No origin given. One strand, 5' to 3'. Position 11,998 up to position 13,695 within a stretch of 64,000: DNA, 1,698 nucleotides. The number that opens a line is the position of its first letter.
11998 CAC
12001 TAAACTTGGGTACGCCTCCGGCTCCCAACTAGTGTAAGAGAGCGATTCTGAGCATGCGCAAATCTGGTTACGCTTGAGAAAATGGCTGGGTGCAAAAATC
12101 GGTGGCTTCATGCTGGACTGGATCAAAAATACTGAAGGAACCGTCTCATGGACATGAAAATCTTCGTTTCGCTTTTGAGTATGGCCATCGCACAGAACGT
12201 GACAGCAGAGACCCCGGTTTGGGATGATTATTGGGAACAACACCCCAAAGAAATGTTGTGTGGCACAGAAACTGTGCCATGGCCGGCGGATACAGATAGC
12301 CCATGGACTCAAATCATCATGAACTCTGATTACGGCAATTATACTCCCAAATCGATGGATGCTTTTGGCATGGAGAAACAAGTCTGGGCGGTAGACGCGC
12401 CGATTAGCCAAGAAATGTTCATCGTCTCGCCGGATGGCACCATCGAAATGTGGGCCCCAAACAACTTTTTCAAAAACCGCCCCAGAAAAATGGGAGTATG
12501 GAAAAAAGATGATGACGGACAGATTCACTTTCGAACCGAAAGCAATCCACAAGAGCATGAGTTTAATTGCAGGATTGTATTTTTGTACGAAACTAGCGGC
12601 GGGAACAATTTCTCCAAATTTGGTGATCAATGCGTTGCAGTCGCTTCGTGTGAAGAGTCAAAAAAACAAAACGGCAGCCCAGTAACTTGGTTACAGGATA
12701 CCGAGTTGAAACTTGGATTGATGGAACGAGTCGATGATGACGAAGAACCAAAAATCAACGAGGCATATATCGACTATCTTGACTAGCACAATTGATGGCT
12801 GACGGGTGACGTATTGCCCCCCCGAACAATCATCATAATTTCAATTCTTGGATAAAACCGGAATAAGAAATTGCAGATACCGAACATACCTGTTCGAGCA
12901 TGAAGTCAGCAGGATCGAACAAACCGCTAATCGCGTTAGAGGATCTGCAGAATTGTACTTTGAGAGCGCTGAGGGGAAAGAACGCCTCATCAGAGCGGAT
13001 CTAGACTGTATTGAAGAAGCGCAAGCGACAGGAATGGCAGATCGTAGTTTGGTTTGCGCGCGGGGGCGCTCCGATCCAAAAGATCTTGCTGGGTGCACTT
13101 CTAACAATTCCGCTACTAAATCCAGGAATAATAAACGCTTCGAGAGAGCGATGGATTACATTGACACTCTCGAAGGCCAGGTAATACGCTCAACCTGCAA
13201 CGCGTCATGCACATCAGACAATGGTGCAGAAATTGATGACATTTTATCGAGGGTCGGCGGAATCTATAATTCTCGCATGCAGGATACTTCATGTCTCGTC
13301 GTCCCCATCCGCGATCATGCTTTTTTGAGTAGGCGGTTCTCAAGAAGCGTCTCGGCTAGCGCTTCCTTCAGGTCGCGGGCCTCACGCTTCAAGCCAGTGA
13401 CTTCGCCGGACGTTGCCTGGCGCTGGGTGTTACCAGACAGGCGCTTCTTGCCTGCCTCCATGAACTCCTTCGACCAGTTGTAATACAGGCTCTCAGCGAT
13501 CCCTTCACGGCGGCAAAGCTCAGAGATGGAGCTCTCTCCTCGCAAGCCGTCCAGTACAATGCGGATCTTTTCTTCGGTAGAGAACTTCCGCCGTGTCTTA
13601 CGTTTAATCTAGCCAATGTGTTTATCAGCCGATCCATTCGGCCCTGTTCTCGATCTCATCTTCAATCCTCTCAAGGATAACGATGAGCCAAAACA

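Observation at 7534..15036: Tandem integrase-less cassettes at tRNA-Val sharing one att arm architecture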

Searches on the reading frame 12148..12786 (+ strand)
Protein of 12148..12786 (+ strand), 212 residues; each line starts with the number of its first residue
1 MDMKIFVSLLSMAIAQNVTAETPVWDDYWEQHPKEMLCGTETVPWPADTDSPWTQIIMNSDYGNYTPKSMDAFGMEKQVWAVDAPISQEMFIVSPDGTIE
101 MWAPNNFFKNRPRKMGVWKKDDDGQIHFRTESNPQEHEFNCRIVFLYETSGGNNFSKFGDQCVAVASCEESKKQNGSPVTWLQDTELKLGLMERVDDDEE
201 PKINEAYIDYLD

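Call 41: search_protein_families(library=pfam, proteins=[window:12148-12786:+], max_evalue=0.01)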
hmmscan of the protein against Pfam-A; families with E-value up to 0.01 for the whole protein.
window:12148-12786:+ (212 aa): 0 families

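Call 67: find_encoding_contigs(protein=window:12148-12786:+, flank=10000, max_places=6)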
Protein window:12148-12786:+ (212 aa): no gene with exactly this product is on record in the collection.

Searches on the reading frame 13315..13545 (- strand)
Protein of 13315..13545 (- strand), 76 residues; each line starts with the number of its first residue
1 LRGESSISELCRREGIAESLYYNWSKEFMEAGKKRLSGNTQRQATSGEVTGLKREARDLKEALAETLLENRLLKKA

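Call 41: search_protein_families(library=pfam, proteins=[window:13315-13545:-], max_evalue=0.01)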
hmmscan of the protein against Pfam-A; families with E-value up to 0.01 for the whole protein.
window:13315-13545:- (76 aa): 1 family
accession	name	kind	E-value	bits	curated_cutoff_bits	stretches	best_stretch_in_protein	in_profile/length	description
PF01527.26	HTH_Tnp_1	-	5.8e-07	30.1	24.1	1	5-56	24-74/75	Transposase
